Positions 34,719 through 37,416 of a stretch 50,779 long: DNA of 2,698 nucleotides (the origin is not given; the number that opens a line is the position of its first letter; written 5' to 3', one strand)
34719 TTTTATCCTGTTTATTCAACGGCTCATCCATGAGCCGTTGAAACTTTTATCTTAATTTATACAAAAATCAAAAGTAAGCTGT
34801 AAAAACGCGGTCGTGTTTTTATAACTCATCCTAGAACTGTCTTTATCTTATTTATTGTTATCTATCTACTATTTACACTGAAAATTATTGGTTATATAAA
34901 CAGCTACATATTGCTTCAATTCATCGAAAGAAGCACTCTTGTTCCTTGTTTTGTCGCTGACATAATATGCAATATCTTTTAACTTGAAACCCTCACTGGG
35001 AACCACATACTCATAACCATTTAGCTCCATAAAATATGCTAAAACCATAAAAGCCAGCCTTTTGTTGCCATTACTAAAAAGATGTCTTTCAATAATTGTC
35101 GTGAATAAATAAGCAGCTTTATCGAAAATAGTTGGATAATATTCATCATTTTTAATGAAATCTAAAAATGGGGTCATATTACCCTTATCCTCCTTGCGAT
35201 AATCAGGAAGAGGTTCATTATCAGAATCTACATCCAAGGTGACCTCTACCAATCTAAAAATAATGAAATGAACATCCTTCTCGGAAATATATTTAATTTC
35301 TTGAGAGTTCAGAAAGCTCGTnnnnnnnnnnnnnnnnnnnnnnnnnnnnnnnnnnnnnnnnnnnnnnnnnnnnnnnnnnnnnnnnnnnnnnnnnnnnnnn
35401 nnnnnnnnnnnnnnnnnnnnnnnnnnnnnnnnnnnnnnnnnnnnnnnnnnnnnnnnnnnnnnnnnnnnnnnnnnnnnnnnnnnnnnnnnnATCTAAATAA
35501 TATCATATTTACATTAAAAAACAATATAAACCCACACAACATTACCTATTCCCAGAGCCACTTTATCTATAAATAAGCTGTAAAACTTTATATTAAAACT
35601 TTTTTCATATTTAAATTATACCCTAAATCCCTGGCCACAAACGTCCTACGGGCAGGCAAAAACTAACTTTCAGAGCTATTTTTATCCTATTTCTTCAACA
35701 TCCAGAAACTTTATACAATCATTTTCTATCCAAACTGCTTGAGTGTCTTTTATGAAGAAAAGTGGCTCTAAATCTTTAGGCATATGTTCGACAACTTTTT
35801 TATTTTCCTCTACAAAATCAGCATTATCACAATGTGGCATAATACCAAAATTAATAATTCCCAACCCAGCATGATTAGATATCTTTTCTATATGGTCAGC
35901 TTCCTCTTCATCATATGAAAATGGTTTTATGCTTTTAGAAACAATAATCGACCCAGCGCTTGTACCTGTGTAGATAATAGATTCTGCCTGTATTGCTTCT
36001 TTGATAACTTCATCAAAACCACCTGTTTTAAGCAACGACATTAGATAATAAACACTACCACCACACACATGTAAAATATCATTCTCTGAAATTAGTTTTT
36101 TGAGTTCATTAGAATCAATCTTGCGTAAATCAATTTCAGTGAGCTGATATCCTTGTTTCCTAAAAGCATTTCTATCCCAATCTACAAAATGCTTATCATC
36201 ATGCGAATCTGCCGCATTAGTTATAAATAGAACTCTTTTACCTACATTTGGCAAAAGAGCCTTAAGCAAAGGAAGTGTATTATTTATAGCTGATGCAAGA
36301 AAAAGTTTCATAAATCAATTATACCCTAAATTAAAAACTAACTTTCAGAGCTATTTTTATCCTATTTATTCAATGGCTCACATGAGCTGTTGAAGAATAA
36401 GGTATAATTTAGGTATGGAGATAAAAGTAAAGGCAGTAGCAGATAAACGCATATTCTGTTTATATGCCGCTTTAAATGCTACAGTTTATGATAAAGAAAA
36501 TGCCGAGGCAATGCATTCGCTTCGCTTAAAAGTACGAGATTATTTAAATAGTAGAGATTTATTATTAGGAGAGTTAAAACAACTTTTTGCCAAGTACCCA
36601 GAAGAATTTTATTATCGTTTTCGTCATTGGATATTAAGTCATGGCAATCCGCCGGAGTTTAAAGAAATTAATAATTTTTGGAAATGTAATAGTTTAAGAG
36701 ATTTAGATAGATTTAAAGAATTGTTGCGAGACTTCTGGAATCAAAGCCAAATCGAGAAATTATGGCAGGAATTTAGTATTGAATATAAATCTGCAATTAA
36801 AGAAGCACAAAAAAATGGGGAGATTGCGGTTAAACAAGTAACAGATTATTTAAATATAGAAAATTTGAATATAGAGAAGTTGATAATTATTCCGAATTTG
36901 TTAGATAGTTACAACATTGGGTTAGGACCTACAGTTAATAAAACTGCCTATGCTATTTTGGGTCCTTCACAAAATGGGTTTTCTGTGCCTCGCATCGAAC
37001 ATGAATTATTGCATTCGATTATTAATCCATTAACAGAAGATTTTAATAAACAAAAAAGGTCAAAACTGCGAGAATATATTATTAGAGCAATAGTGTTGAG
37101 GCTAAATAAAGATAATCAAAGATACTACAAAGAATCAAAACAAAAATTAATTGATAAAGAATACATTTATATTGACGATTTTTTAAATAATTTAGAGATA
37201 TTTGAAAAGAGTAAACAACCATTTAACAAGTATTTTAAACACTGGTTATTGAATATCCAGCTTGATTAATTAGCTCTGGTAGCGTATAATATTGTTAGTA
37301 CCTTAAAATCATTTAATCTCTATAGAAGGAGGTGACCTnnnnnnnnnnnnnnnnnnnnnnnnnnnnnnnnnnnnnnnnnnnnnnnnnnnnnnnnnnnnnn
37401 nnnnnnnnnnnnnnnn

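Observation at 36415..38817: Unannotated 39-aa Cys/Asp-rich precursor behind a radical-SAM/SPASM maturase and an HExxH protein: candidate thioether RiPP cluster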

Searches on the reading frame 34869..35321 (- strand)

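Call 3: search_protein_families(library=pfam, proteins=[window:34869-35321:-], max_evalue=0.1)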
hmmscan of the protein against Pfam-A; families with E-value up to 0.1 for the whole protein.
window:34869-35321:- (150 aa): 1 family
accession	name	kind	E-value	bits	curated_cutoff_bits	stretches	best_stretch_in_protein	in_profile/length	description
PF02661.23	Fic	-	1.1e-07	33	24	1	54-98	40-93/93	Fic/DOC family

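Call 4: search_protein_families(library=ncbifam, proteins=[window:34869-35321:-], max_evalue=0.1)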
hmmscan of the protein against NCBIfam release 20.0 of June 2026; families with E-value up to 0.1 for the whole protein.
window:34869-35321:- (150 aa): 2 families
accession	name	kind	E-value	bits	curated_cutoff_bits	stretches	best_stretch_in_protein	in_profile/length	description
TIGR01550.1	DOC_P1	subfamily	2.4e-14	53.5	38.65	1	45-126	28-110/122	type II toxin-antitoxin system death-on-curing family toxin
NF007567.0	PRK10198.1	equivalog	0.093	12.8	180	0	82-129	46-89/153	formate hydrogenlyase regulator HycA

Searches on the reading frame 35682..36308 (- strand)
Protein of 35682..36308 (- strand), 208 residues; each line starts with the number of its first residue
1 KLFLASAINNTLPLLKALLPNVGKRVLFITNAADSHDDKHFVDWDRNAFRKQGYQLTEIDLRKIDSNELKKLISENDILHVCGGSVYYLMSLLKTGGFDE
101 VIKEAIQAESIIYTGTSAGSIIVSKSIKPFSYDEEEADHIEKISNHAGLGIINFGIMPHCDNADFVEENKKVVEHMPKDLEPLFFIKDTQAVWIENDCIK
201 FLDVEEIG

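Call 3: search_protein_families(library=pfam, proteins=[window:35682-36308:-], max_evalue=0.1)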
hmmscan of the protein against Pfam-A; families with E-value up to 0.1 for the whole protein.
window:35682-36308:- (208 aa): 2 families
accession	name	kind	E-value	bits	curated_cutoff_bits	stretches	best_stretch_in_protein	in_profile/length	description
PF03575.23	Peptidase_S51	-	3.9e-34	118.6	23.9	1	10-200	17-204/206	Peptidase family S51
PF01174.25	SNO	-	0.0036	17.6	27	1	73-128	31-86/188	SNO glutamine amidotransferase family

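Call 4: search_protein_families(library=ncbifam, proteins=[window:35682-36308:-], max_evalue=0.1)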
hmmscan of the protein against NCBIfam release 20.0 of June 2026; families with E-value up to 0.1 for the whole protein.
window:35682-36308:- (208 aa): 3 families
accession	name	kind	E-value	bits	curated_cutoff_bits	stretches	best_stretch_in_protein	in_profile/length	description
NF003642.0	PRK05282.1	equivalog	3.3e-11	43.1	156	1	10-163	19-161/233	dipeptidase PepE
TIGR02069.1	cyanophycinase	equivalog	9.1e-08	31.9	126.6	1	64-157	71-162/250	cyanophycinase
TIGR03800.1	PLP_synth_Pdx2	equivalog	0.003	17.5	105.55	1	64-128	23-88/184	pyridoxal 5'-phosphate synthase glutaminase subunit PdxT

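Call 61: search_protein_families(library=padloc, proteins=[window:35682-36308:-], max_evalue=0.001)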
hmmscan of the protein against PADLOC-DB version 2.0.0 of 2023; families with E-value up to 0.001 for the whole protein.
window:35682-36308:- (208 aa): 0 families

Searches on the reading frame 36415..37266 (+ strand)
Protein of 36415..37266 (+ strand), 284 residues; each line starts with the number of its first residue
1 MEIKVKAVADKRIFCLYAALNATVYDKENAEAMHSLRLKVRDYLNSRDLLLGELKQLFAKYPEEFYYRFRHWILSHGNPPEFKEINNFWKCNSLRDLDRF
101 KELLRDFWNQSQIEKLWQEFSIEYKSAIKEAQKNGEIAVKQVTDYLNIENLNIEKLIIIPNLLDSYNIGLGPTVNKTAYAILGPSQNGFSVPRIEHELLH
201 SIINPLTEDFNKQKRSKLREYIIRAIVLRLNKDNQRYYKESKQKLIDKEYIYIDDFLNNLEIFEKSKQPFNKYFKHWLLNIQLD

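Call 3: search_protein_families(library=pfam, proteins=[window:36415-37266:+], max_evalue=0.1)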
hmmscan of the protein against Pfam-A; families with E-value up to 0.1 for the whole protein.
window:36415-37266:+ (284 aa): 1 family
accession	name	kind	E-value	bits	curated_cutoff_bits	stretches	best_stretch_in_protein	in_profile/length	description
PF16286.10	DUF4932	-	3.7e-05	23.7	28.7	1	95-210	108-234/332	Domain of unknown function (DUF4932)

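Call 4: search_protein_families(library=ncbifam, proteins=[window:36415-37266:+], max_evalue=0.1)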
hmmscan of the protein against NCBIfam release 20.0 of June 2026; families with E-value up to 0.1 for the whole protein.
window:36415-37266:+ (284 aa): 1 family
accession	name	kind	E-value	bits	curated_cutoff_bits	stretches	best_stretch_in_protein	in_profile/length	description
NF008925.0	PRK12285.1-2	equivalog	0.09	11.7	451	0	208-246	111-149/365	tryptophan--tRNA ligase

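Call 20: find_homologous_proteins(query=window:36415-37266:+)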
Query window:36415-37266:+ (284 aa): 23 proteins with E <= 0.001 among 765 candidates.
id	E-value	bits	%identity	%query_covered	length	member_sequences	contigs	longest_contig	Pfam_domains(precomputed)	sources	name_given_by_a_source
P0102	1.9e-185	633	100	100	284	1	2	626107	-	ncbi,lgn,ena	-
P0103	1.9e-143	495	78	100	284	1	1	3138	-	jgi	-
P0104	1.7e-107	377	62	100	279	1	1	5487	-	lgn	-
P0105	6.9e-98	345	56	99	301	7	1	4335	-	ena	-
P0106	1.7e-96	341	56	97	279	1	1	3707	-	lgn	-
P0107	4.4e-83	297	50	97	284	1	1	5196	-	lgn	-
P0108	7.3e-76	273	48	96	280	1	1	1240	-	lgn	-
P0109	2.2e-74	268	47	97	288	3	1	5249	-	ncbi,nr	ncbi:DUF4932 domain-containing protein [Patescibacteria group bacterium]|nr:DUF4932 domain-containin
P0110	4.2e-74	267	49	99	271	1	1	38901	-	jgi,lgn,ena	-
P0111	1.8e-70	255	48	97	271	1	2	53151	-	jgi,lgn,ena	-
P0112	1.8e-70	255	47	96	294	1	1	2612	-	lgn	-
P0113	6.2e-65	237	45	97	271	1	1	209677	-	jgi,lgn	jgi:hypothetical protein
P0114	8.0e-51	191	39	96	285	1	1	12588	-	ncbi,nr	ncbi:MAG: hypothetical protein GF387_01390, partial [Candidatus Portnoybacteria bacterium]|nr:hypoth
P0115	1.5e-50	190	40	96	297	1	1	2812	-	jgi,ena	-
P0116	2.4e-49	186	40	96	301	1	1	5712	-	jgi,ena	-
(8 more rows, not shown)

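Call 21: find_encoding_contigs(protein=P0102, flank=3000, max_places=3)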
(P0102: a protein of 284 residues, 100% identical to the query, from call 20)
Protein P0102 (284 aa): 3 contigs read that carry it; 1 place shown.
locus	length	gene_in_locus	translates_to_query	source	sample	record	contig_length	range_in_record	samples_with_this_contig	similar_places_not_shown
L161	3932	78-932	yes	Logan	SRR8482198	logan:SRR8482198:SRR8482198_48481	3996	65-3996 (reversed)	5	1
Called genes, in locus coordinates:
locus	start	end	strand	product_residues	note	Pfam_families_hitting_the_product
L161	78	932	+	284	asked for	-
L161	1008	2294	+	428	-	PF13353:Fer4_12 (weak), PF04055:Radical_SAM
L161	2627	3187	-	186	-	-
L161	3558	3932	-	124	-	-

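Call 35: predict_structure(alignment_id=A2)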
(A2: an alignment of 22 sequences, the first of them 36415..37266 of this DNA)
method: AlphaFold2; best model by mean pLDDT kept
length: 284 residues; sequences in the alignment: 22
mean_pLDDT: 92.8   pTM: 0.91
mean pLDDT of the five models: 92.8, 92.2, 92.0, 91.3, 91.0
residues with pLDDT >= 90: 236; 70-90: 41; 50-70: 7; < 50: 0
segments of 3 or more residues with pLDDT < 50: none
pLDDT, mean of each block of 10 residues (from residue 1): 93 97 81 88 93 94 90 94 91 74 95 90 90 99 96 97 93 95 94 98 94 93 98 96 96 97 97 93 79
secondary structure, 60 per line:
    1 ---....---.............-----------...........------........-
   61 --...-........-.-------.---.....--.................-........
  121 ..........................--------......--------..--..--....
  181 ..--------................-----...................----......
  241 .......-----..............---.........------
elements in order: E4-7 H11-23 H35-45 H52-59 H67-74 H88-92 H95-111 H113-146 E155-160 E177-182 H191-206 H212-230 H235-247 H253-266 H270-278

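Call 39: fold_search(model_id=the predicted structure, library=pdb)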
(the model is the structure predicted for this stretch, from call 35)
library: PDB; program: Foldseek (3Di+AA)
matches with E <= 10: 149; with E <= 0.001: 0
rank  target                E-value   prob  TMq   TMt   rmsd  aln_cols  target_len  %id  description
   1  7xyo_A                7.0e-02  0.97  0.33  0.19  10.6       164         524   11  Crystal Structure of a M61 aminopeptidase family member from Myxococcus fulvus (released 2023-06-07)
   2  7xyo_B                1.3e-01  0.75  0.28  0.17  11.3       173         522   11  Crystal Structure of a M61 aminopeptidase family member from Myxococcus fulvus (released 2023-06-07)
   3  1bqb                  2.0e-01  0.94  0.29  0.27   3.6       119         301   12  AUREOLYSIN, STAPHYLOCOCCUS AUREUS METALLOPROTEINASE (released 1999-01-13)
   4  4ger_A                2.6e-01  0.95  0.30  0.28   3.2       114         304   12  Crystal structure of Gentlyase, the neutral metalloprotease of Paenibacillus polymyxa (released 2013-01-02)
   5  4qt4_A                2.9e-01  0.12  0.13  0.17  15.3       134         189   14  Crystal structure of Peptidyl-tRNA hydrolase from a Gram-positive bacterium, Streptococcus pyogenes at 2.19 Angstrom r (released 2014-08-06)
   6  4yly_A                2.9e-01  0.09  0.12  0.15  16.0       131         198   13  Crystal structure of peptidyl-tRNA hydrolase from a Gram-positive bacterium, staphylococcus aureus at 2.25 angstrom re (released 2016-01-27)
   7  4yly_B                2.9e-01  0.07  0.10  0.13  15.9       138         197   14  Crystal structure of peptidyl-tRNA hydrolase from a Gram-positive bacterium, staphylococcus aureus at 2.25 angstrom re (released 2016-01-27)
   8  6j7x_A                3.8e-01  0.16  0.15  0.15  13.3       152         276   18  Complex of GGTaseIII, farnesyl-Ykt6, and GGPP (released 2020-01-22)
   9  1esp                  4.4e-01  0.69  0.28  0.25   4.5       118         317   13  NEUTRAL PROTEASE MUTANT E144S (released 1995-12-07)
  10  6o60_A                4.9e-01  0.16  0.16  0.15  13.5       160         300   19  Crystal structure of GGTase3-FBXL2-SKP1 complex (released 2019-06-26)
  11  7uaf_D                5.8e-01  0.25  0.14  0.08   5.5        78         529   14  Human meprin alpha inhibitory complex with compound 10d (N~3~,N~3~-bis[(2H-1,3-benzodioxol-5-yl)methyl]-N-hydroxy-beta (released 2022-11-02)
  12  6j6x_A                5.8e-01  0.14  0.16  0.16  14.2       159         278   16  Crystal structure of apo GGTaseIII (released 2020-01-22)
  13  3nea                  6.1e-01  0.10  0.13  0.18  14.3       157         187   12  Crystal Structure of Peptidyl-tRNA hydrolase from Francisella tularensis (released 2011-06-15)
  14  7uae_A                6.8e-01  0.23  0.14  0.08   5.5        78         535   14  Human meprin alpha (active state) (released 2022-11-02)
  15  3nqz_B                7.2e-01  0.60  0.27  0.25   5.3       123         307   15  Crystal structure of the autoprocessed Vibriolysin MCP-02 with E369A mutation (released 2010-10-06)
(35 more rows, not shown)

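Call 61: search_protein_families(library=padloc, proteins=[window:36415-37266:+], max_evalue=0.001)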
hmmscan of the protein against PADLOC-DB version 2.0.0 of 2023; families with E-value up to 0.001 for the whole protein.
window:36415-37266:+ (284 aa): 0 families

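Call 62: search_protein_families(library=phrogs, proteins=[window:36415-37266:+], max_evalue=0.001)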
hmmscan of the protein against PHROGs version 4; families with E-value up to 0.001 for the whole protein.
window:36415-37266:+ (284 aa): 0 families

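Call 67: search_solved_structures(query=A2, max_evalue=1)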
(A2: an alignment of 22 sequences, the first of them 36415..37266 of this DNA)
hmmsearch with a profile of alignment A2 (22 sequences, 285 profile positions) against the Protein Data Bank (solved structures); distinct sequences matched with E-value up to 1: 0.
